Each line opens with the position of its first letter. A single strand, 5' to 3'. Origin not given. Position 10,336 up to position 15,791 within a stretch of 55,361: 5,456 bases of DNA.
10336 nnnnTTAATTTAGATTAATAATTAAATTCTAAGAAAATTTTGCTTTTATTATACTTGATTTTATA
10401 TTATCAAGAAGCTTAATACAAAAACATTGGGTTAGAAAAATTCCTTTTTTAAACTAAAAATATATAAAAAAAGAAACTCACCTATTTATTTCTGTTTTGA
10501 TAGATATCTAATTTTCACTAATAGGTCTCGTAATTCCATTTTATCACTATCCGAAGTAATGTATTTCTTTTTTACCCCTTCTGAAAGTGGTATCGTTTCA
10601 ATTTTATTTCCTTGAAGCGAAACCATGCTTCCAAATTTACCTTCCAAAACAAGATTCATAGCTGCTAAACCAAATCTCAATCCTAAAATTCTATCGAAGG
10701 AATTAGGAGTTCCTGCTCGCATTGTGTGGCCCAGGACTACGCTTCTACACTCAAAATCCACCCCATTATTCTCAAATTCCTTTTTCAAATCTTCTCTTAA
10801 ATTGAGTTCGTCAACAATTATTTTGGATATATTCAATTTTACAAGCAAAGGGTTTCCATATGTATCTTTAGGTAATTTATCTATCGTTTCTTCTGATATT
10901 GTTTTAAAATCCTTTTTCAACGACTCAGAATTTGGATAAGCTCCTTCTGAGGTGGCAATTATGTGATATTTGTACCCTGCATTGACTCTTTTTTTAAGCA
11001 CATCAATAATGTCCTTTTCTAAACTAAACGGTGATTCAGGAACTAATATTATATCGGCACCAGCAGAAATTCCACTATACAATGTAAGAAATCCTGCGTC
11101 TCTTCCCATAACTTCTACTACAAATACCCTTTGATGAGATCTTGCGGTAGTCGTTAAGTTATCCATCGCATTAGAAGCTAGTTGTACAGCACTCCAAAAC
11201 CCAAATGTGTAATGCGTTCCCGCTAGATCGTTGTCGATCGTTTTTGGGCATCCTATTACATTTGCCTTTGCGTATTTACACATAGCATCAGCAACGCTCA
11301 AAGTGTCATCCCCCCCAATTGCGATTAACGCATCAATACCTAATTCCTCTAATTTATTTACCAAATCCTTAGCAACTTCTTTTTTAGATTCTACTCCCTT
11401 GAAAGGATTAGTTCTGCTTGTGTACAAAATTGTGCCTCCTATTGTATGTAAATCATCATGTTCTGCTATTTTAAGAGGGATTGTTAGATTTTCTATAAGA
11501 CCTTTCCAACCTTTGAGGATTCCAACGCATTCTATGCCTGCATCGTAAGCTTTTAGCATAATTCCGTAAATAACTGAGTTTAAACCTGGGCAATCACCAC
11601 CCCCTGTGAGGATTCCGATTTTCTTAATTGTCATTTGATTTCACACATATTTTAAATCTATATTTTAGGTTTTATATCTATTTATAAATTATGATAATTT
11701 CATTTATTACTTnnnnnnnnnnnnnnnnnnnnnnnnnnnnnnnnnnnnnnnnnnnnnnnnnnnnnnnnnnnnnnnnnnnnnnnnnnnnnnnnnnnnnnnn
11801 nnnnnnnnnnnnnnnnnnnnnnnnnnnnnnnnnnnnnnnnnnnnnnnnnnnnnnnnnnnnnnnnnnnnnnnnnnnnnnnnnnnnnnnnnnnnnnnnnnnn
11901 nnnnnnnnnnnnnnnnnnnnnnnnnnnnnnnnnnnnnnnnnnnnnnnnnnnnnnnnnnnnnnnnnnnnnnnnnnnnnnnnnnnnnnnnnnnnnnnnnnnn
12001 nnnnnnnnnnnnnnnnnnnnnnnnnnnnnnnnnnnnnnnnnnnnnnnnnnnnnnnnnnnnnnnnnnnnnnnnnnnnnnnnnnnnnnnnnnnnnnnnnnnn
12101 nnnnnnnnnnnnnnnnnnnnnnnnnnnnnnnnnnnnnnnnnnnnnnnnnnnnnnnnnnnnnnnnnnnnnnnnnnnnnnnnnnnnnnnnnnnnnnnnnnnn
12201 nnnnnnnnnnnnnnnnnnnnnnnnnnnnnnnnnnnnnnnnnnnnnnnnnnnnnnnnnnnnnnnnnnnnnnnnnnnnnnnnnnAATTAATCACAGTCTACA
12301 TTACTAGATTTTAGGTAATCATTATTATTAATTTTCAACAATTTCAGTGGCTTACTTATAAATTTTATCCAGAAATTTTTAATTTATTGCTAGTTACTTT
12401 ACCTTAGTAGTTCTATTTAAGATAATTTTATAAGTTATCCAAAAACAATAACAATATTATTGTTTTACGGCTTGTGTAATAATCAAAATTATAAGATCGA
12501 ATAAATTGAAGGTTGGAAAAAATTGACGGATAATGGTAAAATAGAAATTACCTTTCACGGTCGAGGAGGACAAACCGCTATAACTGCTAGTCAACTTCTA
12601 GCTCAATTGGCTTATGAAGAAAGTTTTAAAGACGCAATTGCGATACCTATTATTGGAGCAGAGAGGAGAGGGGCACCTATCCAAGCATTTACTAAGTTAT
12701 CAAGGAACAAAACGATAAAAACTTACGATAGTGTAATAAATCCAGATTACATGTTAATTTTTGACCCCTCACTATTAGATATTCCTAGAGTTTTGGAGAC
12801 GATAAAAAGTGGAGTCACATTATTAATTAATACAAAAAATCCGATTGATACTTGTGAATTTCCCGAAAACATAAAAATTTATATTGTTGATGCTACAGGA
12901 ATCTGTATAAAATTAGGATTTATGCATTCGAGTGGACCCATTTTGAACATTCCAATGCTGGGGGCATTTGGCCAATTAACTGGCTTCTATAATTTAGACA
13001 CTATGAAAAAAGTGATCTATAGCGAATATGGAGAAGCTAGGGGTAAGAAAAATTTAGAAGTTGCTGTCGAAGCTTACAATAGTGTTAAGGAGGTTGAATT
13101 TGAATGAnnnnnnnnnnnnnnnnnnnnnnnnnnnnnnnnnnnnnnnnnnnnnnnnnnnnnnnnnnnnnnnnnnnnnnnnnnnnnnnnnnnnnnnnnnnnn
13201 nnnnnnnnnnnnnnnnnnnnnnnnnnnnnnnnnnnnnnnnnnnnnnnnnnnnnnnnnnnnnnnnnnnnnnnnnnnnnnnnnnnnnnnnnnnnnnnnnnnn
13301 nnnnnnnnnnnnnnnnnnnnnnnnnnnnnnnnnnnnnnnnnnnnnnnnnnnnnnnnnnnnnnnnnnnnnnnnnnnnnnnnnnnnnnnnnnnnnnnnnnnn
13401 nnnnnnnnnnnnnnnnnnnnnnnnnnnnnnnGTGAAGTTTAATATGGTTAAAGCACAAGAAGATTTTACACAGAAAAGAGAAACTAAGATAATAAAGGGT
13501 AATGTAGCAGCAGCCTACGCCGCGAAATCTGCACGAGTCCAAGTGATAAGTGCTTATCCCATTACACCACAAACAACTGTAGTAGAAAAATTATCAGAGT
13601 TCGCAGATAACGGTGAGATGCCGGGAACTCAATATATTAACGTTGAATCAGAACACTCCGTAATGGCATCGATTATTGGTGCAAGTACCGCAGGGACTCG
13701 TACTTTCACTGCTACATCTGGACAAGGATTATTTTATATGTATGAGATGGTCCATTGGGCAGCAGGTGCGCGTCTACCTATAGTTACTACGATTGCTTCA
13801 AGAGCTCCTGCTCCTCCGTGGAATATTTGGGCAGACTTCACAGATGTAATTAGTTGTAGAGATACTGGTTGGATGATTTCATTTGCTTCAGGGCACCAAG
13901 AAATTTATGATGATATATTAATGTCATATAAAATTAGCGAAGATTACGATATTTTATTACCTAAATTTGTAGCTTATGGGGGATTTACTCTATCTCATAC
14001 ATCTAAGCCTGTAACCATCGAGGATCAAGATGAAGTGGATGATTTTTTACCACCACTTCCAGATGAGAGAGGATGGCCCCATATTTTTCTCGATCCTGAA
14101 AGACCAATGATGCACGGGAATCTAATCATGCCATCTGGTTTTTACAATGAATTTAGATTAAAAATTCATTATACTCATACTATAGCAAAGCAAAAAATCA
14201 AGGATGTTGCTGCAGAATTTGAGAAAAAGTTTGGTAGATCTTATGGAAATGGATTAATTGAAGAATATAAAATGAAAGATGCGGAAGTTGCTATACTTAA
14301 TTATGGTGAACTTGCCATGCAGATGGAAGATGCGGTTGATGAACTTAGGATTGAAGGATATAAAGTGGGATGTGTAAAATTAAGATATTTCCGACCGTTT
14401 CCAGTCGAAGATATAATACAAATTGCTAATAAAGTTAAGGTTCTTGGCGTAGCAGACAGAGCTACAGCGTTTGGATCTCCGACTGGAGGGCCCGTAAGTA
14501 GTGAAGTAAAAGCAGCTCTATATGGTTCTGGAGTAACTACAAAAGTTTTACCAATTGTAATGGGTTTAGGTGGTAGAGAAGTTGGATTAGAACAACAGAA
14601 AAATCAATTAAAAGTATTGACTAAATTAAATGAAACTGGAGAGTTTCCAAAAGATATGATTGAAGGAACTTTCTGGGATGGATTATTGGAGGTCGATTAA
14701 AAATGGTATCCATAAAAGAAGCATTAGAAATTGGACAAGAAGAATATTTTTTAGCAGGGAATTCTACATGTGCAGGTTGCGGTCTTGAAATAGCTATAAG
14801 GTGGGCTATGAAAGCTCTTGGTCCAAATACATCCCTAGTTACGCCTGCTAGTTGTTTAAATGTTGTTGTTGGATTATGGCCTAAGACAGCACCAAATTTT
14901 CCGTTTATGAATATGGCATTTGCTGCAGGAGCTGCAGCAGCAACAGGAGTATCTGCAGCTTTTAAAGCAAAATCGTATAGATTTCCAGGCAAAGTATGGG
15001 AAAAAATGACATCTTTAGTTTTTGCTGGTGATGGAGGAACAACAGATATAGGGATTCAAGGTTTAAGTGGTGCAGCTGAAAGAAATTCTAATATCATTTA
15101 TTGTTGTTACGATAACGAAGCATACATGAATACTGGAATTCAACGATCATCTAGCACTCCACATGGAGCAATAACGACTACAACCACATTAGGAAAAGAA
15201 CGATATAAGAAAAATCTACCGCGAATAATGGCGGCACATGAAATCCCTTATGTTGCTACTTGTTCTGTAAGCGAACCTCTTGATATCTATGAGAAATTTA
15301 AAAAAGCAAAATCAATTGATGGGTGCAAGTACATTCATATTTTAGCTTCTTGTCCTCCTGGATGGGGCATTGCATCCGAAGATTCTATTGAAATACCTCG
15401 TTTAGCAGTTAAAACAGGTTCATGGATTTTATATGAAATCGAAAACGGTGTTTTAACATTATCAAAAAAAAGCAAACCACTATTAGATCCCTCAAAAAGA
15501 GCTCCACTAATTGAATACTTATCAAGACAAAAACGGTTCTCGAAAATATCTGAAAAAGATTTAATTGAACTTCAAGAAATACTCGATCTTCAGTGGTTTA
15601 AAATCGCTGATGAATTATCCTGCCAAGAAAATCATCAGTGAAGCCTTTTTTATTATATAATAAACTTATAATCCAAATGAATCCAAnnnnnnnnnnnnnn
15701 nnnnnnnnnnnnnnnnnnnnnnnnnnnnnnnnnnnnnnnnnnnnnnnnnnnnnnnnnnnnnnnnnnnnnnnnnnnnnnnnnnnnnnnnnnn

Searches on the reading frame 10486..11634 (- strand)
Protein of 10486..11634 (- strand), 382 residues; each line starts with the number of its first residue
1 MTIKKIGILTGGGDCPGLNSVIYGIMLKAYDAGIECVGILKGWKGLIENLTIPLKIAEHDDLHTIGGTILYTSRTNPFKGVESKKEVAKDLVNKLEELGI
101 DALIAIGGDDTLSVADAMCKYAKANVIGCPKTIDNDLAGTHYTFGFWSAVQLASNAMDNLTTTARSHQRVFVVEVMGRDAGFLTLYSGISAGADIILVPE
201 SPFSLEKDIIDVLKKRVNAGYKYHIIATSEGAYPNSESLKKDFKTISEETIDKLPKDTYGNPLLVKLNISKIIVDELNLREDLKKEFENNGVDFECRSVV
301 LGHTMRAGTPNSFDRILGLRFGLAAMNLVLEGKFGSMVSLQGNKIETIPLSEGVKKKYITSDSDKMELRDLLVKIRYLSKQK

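Call 63: search_protein_families(library=pfam, proteins=[window:10486-11634:-], max_evalue=0.00001)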
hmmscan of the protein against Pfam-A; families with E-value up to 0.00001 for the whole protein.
window:10486-11634:- (382 aa): 1 family
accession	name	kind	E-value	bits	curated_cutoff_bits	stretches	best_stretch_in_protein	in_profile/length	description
PF00365.25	PFK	-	2e-90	303.3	30.9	1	5-328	1-276/277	Phosphofructokinase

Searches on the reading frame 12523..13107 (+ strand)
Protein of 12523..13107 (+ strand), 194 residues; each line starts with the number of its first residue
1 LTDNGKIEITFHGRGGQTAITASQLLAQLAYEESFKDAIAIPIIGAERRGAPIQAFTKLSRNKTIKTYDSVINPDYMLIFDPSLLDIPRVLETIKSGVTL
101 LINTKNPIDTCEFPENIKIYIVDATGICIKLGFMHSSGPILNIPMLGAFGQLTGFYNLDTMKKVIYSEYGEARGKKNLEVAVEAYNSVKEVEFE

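Call 63: search_protein_families(library=pfam, proteins=[window:12523-13107:+], max_evalue=0.00001)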
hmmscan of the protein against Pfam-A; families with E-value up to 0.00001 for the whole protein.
window:12523-13107:+ (194 aa): 1 family
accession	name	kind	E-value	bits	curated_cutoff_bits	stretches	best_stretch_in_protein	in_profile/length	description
PF01558.24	POR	-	2.1e-22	80.5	27.4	1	15-185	1-172/173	Pyruvate ferredoxin/flavodoxin oxidoreductase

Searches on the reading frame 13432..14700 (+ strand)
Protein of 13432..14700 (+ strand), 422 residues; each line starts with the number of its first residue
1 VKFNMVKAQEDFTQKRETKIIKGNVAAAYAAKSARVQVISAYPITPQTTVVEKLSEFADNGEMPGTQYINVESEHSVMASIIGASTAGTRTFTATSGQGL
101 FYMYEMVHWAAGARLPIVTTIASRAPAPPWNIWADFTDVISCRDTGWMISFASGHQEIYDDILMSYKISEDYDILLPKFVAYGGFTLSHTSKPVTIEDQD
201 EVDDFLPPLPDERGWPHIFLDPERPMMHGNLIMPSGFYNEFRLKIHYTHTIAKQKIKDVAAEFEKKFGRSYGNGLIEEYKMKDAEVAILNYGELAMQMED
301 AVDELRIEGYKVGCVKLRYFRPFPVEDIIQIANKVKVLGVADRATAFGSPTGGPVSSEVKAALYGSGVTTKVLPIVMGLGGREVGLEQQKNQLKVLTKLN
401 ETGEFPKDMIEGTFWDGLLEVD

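Call 63: search_protein_families(library=pfam, proteins=[window:13432-14700:+], max_evalue=0.00001)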
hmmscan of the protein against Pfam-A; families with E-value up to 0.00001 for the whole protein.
window:13432-14700:+ (422 aa): 3 families
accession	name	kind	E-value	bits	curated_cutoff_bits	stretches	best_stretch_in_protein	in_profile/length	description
PF01855.24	POR_N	-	3.3e-61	207.4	27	1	30-257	2-227/231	Pyruvate flavodoxin/ferredoxin oxidoreductase, thiamine diP-bdg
PF17147.9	PFOR_II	-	1.7e-25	89.8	27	1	284-387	1-100/102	Pyruvate:ferredoxin oxidoreductase core domain II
PF02780.25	Transketolase_C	-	9.3e-07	29.2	25.9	1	282-349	8-75/124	Transketolase, C-terminal domain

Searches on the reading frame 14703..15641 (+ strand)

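Call 63: search_protein_families(library=pfam, proteins=[window:14703-15641:+], max_evalue=0.00001)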
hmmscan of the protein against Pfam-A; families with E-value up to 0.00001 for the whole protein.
window:14703-15641:+ (312 aa): 1 family
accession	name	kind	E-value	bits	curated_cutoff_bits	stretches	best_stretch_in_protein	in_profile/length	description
PF02775.26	TPP_enzyme_C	-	5.5e-18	65.7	21.9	1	71-213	28-151/151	Thiamine pyrophosphate enzyme, C-terminal TPP binding domain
